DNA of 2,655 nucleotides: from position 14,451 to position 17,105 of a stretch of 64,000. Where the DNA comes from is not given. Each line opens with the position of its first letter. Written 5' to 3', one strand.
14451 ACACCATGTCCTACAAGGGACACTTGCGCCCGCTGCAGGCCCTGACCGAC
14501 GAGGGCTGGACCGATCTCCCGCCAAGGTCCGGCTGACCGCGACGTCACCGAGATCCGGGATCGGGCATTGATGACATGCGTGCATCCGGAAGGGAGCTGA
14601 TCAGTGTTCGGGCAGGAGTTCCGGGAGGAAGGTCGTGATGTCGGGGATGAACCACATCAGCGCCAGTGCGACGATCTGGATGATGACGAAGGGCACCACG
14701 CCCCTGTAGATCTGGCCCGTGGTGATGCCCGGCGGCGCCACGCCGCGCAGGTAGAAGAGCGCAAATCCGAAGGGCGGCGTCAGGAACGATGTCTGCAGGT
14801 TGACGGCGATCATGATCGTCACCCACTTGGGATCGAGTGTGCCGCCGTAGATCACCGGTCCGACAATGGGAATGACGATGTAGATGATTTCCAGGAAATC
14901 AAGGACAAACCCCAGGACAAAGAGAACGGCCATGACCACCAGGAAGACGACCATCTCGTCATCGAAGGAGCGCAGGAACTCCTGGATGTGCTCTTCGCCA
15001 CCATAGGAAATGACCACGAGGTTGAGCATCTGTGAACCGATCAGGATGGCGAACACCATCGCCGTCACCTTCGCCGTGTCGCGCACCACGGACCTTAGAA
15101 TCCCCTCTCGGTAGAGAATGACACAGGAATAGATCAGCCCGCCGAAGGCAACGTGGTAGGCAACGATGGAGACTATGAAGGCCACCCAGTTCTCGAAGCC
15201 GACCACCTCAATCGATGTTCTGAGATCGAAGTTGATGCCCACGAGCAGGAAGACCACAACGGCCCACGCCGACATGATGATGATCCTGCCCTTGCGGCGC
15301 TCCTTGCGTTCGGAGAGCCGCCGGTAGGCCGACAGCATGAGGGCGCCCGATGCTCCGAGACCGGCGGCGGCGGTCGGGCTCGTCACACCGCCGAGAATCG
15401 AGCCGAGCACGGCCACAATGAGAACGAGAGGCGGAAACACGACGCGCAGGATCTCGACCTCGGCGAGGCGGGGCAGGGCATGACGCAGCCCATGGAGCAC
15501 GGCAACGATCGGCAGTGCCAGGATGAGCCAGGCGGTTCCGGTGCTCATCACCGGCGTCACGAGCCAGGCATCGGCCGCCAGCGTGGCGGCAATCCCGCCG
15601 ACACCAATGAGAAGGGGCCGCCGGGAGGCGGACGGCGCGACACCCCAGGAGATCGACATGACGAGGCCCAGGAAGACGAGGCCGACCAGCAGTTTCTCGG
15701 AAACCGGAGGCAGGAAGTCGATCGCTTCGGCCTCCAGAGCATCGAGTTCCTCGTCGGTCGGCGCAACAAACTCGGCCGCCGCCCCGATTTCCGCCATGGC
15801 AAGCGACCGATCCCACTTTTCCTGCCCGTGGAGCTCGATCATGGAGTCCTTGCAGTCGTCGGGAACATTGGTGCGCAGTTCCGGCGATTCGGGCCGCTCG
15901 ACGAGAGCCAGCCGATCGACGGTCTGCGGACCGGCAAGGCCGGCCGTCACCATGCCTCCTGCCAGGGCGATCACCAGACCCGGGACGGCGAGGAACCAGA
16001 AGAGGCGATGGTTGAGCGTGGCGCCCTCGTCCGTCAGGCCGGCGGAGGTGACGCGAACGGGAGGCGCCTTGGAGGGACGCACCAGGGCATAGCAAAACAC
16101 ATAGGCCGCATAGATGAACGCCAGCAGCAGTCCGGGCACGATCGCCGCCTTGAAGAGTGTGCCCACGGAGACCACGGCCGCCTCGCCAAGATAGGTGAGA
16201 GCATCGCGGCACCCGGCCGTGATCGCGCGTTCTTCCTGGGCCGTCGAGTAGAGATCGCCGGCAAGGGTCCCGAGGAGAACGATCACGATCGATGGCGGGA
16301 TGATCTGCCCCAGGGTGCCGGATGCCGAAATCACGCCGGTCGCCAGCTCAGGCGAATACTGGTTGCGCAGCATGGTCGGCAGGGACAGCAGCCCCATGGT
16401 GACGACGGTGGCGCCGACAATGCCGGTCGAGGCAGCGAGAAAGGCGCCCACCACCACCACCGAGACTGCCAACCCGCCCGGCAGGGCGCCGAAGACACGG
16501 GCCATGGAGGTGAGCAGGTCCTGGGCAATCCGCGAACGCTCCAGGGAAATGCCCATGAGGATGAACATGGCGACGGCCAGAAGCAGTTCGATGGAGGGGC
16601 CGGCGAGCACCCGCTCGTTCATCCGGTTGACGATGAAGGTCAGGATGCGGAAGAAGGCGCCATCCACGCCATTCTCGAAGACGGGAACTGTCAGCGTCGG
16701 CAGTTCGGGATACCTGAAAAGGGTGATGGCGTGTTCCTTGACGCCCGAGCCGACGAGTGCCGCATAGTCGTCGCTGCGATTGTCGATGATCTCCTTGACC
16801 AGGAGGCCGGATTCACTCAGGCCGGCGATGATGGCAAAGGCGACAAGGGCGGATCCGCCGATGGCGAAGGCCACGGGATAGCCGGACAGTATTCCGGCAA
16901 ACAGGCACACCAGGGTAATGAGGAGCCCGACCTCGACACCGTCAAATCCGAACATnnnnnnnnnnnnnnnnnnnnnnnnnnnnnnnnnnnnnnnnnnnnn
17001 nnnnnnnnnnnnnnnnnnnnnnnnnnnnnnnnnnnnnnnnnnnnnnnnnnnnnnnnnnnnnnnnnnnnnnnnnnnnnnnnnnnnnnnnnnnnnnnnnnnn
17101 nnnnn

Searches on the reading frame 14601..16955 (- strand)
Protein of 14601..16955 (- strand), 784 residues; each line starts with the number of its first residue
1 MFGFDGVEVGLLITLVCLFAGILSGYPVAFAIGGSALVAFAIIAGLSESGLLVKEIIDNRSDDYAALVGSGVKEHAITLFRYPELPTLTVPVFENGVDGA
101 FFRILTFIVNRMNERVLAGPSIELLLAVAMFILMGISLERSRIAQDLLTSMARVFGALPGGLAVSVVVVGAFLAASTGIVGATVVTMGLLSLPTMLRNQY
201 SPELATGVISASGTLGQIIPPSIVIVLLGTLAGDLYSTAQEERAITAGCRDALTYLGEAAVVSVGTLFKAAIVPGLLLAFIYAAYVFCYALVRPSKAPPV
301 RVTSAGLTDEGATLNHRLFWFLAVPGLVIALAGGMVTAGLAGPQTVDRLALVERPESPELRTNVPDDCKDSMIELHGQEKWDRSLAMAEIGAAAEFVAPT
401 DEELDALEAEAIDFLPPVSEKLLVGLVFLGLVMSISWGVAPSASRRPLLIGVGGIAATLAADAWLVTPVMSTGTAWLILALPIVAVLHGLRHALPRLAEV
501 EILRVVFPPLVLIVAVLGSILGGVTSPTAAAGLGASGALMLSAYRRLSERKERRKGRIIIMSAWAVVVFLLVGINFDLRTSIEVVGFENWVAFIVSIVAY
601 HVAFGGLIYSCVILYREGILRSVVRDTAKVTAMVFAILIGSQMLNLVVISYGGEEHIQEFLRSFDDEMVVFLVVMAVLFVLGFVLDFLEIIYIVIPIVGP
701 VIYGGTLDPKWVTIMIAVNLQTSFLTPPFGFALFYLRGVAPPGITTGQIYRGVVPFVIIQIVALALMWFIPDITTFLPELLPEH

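Call 3: search_protein_families(library=pfam, proteins=[window:14601-16955:-], max_evalue=0.01)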
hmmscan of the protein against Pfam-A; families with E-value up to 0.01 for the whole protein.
window:14601-16955:- (784 aa): 1 family
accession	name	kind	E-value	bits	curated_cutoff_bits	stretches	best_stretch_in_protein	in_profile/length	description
PF06808.19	DctM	-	4.5e-59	200.8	23.8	2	549-772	200-412/413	Tripartite ATP-independent periplasmic transporter, DctM component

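Call 4: search_protein_families(library=ncbifam, proteins=[window:14601-16955:-], max_evalue=0.01)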
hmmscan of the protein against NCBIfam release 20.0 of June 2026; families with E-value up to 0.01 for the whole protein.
window:14601-16955:- (784 aa): 3 families
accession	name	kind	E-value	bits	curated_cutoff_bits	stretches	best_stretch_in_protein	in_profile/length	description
TIGR00786.1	dctM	subfamily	4.9e-75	252.8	268.45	3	111-339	26-222/405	TRAP transporter large permease subunit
NF011634.1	PRK15060.1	equivalog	3.9e-18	65.7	800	2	490-774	133-417/425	2,3-diketo-L-gulonate TRAP transporter large permease YiaN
TIGR02123.1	TRAP_fused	subfamily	2.1e-10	39.9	320.65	1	127-221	170-264/615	TRAP transporter fused permease subunit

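Call 8: find_homologous_proteins(query=window:14601-16955:-, max_evalue=1e-10)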
Query window:14601-16955:- (784 aa): 8000 proteins with E <= 1e-10 among 8000 candidates; the best 120 are listed.
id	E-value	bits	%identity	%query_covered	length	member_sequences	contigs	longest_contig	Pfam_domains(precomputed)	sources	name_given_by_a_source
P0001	0.0e+0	1665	100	100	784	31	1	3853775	PF06808.19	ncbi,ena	-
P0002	0.0e+0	1546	92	100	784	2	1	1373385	PF06808.19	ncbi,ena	-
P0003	0.0e+0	1442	85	100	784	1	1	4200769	PF06808.19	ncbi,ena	-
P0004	0.0e+0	1362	81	100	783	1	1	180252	PF06808.19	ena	-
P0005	0.0e+0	1268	76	100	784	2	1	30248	PF06808.19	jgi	-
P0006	0.0e+0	1262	77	100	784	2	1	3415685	PF06808.19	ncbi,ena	-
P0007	0.0e+0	1260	75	100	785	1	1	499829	PF06808.19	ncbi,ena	-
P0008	0.0e+0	1228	74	100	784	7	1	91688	PF06808.19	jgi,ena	jgi:TRAP-type mannitol/chloroaromatic compound transport system permease large subunit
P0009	0.0e+0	1190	73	100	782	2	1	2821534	PF06808.19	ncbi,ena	-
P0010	0.0e+0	1179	73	99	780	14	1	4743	PF06808.19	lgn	-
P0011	0.0e+0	1160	71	100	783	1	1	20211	PF06808.19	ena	-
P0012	0.0e+0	1156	70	100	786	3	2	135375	PF06808.19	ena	-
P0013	0.0e+0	1152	70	100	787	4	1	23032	PF06808.19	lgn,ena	-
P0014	0.0e+0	1144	69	100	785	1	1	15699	PF06808.19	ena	-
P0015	0.0e+0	1138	70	100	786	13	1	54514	PF06808.19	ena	-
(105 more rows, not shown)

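Call 10: find_encoding_contigs(protein=P0001, flank=10000, max_places=3)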
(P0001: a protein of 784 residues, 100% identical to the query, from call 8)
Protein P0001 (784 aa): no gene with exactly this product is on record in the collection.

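Call 11: find_encoding_contigs(protein=P0006, flank=10000, max_places=3)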
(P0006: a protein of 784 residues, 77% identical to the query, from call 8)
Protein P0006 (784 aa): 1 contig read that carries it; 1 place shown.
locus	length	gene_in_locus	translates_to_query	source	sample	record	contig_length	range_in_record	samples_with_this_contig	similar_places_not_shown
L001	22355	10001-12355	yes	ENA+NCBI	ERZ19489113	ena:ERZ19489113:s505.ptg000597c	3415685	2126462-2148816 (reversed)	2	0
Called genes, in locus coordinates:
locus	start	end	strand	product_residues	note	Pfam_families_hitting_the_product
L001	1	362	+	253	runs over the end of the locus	PF03740:PdxJ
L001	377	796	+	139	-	PF01648:ACPS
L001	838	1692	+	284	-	PF10502:Peptidase_S26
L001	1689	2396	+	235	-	PF14622:Ribonucleas_3_3, PF00636:Ribonuclease_3, PF00035:dsrm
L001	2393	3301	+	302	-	PF00009:GTP_EFTU, PF00350:Dynamin_N (faint), PF01926:MMR_HSR1, PF02421:FeoB_N, PF07650:KH_2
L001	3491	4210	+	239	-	PF11967:RecO_N, PF02565:RecO_C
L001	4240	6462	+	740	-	PF00521:DNA_topoisoIV, PF03989:DNA_gyraseA_C (faint)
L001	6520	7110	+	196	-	PF02979:NHase_alpha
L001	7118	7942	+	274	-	PF21006:NHase_beta_N, PF02211:NHase_beta_C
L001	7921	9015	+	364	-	PF03480:DctP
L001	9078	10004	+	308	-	PF04290:DctQ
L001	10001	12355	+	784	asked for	PF06808:DctM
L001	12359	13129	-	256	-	PF04376:ATE_N, PF04377:ATE_C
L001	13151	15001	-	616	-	PF03600:CitMHS, PF02080:TrkA_C, PF06808:DctM, PF03600:CitMHS (weak)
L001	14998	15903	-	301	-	PF21810:DUF6880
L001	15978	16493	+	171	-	PF01613:Flavin_Reduct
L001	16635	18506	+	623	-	-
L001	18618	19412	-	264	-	PF05013:FGase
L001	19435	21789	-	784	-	PF01804:Penicil_amidase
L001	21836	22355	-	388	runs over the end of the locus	PF02515:CoA_transf_3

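Call 13: find_related_loci(query=A1, collection=genome_contigs, flank=10000)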
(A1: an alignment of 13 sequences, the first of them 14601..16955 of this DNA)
Query A1 (784 aa) in genome_contigs; peptide patterns used: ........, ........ (x = any residue, [..] = any of these).
600 stretches matched a pattern (row limit reached: there are more); 594 encode a relative of the query (tblastn E <= 1e-3); the best 80 are kept; 80 distinct loci.
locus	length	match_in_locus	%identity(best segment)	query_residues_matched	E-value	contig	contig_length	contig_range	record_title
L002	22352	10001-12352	75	1-784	0e+0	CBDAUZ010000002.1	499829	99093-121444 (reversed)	MAG: Alphaproteobacteria bacterium isolate 2c9b0e66-287d-4c82-9c6d-18ee851c0d6b genome assembly, contig: contig_2, whole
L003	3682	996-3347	74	1-784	0e+0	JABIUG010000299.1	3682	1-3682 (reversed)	MAG: Rhodospirillaceae bacterium isolate SI072_bin42 k141_2167072, whole genome shotgun sequence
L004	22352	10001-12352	62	1-784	0e+0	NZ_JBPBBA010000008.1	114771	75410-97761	Nioella aestuarii strain JCM 30752 NODE_8_length_114771_cov_183.386916, whole genome shotgun sequence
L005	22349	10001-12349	60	1-783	0e+0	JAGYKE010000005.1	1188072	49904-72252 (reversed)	MAG: Aestuariivita sp. isolate M30B59 contig_891, whole genome shotgun sequence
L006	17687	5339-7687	64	1-783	0e+0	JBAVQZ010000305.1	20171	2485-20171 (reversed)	MAG: Paracoccaceae bacterium isolate MFD01051_ilm_asm_bin15 k127_10324, whole genome shotgun sequence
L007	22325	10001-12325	63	7-781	0e+0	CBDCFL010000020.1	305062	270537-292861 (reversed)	MAG: Paracoccaceae bacterium isolate dac41d16-523e-464a-a570-d5e91034a5b4 genome assembly, contig: contig_20, whole geno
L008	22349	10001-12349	66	1-781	0e+0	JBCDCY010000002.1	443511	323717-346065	MAG: Pseudomonadota bacterium isolate P01_G01_bin.28 k141_1981746_length_443511_cov_61.6524, whole genome shotgun sequen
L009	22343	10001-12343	61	1-781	0e+0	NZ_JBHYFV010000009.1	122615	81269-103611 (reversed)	MAG: Marivita sp. isolate CCAP1475_9_bin-024 CCAP1475_9_bin-024_c9, whole genome shotgun sequence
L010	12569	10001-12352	61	1-784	0e+0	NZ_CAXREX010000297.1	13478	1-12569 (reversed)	MAG: Nioella sp. isolate CJ05B_2.54_sub k141_942803, whole genome shotgun sequence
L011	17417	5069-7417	63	1-783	0e+0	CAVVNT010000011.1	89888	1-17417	MAG: uncultured Alphaproteobacteria bacterium isolate MFD05684.bin.2.163 genome assembly, contig: contig_63046, whole ge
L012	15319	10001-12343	61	1-781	0e+0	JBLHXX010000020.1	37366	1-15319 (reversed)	MAG: Celeribacter sp. isolate 3300046449_58 Ga0491193_0000487, whole genome shotgun sequence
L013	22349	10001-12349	63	1-783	0e+0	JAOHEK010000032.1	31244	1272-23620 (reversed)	Paracoccaceae bacterium isolate AM-384-L09 AM-384-L09_NODE_32, whole genome shotgun sequence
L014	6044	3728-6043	62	1-768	0e+0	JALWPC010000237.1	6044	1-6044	MAG: Rhodobacteraceae bacterium isolate M2_maxbin2_scaf2bin.280 M2_NODE_23162_length_6044_cov_17.704918, whole genome sh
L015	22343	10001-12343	62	1-781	0e+0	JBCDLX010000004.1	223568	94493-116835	MAG: Pseudomonadota bacterium isolate P01_H01_bin.95 k141_405756_length_223568_cov_37.1505, whole genome shotgun sequenc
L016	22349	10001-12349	61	1-783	0e+0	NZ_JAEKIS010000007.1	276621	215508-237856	Salipiger abyssi strain SY10-16 SY10-16_ctg007, whole genome shotgun sequence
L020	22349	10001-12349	61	1-783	0e+0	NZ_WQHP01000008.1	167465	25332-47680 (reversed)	Ruegeria arenilitoris strain HKCCA4777 NODE_8, whole genome shotgun sequence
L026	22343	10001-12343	62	1-781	0e+0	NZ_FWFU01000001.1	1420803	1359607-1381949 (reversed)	Roseovarius halotolerans strain CECT 8110, whole genome shotgun sequence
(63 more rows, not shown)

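Call 51: predict_structure(alignment_id=A3)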
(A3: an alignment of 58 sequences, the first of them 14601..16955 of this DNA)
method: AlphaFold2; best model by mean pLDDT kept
length: 784 residues; sequences in the alignment: 58
mean_pLDDT: 72.2   pTM: 0.61
mean pLDDT of the five models: 72.2, 72.1, 68.4, 65.9, 58.5
residues with pLDDT >= 90: 29; 70-90: 450; 50-70: 237; < 50: 68
segments of 3 or more residues with pLDDT < 50: 179-182, 219-228, 305-308, 521-524, 683-704, 724-738, 780-784
pLDDT, mean of each block of 10 residues (from residue 1): 73 81 65 82 86 83 82 72 81 81 75 60 66 70 69 75 77 56 60 79 78 60 49 58 75 71 57 71 85 81 53 77 88 86 71 65 83 82 83 64 78 82 87 87 85 90 82 82 89 83 69 58 55 79 83 81 87 77 79 90 93 88 79 67 73 70 61 57 46 39 48 54 48 44 68 75 69 54 41
secondary structure, 60 per line:
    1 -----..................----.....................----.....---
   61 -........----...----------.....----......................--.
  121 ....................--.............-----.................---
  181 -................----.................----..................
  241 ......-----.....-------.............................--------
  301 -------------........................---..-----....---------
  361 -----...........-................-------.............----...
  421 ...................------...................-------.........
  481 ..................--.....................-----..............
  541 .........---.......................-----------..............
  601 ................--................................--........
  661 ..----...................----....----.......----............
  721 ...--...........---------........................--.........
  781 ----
elements in order (helices of 4 or more, strands of 3 or more residues): H6-23 H28-48 E53-57 H62-69 E87-91 H96-117 H120-140 H143-155 H161-177 H182-197 H202-218 H223-246 H252-256 H264-292 H314-337 H348-351 H366-376 H378-393 H401-413 H420-439 H446-464 H472-498 H501-521 H527-549 H553-575 H587-616 H619-650 H653-662 H667-685 H690-693 H698-704 H709-723 H726-736 H746-769 H772-780

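Call 54: fold_search(model_id=the predicted structure, library=pdb)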
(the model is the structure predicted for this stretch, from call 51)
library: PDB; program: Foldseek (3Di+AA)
matches with E <= 10: 319; with E <= 0.001: 5
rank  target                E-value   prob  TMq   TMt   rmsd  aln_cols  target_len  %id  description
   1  9pym_A                4.9e-06  1.00  0.41  0.53  14.2       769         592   16  Cryo-EM structure of the isethionate TRAP transporter IseQM from Oleidesulfovibrio alaskensis with bound isethionate (released 2025-11-12)
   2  8y4w_A                3.0e-05  1.00  0.39  0.49  14.6       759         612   13  Sialic acid bound form of Tripartite ATP-independent Periplasmic (TRAP) transporter from Fusobacterium nucleatum. (released 2024-12-11)
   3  8thi_B                7.0e-05  1.00  0.38  0.48  14.6       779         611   14  Cryo-EM structure of the Tripartite ATP-independent Periplasmic (TRAP) transporter SiaQM from Haemophilus influenzae ( (released 2023-11-22)
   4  8thj_A                1.0e-04  1.00  0.37  0.47  14.7       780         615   15  Cryo-EM structure of the Tripartite ATP-independent Periplasmic (TRAP) transporter SiaQM from Haemophilus influenzae ( (released 2023-11-22)
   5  8thi_A                1.6e-04  1.00  0.40  0.50  14.0       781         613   14  Cryo-EM structure of the Tripartite ATP-independent Periplasmic (TRAP) transporter SiaQM from Haemophilus influenzae ( (released 2023-11-22)
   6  9a59_A                8.0e-03  0.98  0.17  0.26  31.5       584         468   14  Integrative model of MLEN-METQ by crosslinking MS and deep learning (released 2024-09-18)
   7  6afx_A                8.6e-03  0.38  0.10  0.11  32.8       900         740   12  Proton pyrophosphatase - E225A (released 2019-04-10)
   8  6afw_A                2.1e-02  0.33  0.10  0.11  28.8       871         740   11  Proton pyrophosphatase-T228D mutant (released 2019-04-10)
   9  4a01_A                2.2e-02  0.33  0.12  0.12  28.8       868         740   13  Crystal Structure of the H-Translocating Pyrophosphatase (released 2012-03-28)
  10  9mcu_A                2.6e-02  0.97  0.19  0.29  30.1       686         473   10  Plant chloroplast dicarboxylate transporter AtDiT2.1 (released 2026-03-11)
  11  8b21_A                3.0e-02  0.23  0.10  0.10  31.8       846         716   13  Time-resolved structure of K+-dependent Na+-PPase from Thermotoga maritima 0-60-seconds post reaction initiation with  (released 2024-01-17)
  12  9mcr_A                3.7e-02  0.69  0.15  0.21  29.4       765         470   12  Plant chloroplast dicarboxylate transporter AtDiT1 (released 2026-03-11)
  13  6qxa_D                3.9e-02  0.25  0.11  0.11  26.9       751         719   12  Structure of membrane bound pyrophosphatase from Thermotoga maritima in complex with imidodiphosphate and N-[(2-amino- (released 2019-04-10)
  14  4r0c_A                5.6e-02  0.82  0.17  0.25  30.1       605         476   15  Crystal structure of the Alcanivorax borkumensis YdaH transporter reveals an unusual topology (released 2015-04-29)
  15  8y5w_A                6.0e-02  0.84  0.17  0.24  30.3       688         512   11  human NaS1 intermediate state 2 (released 2025-01-22)
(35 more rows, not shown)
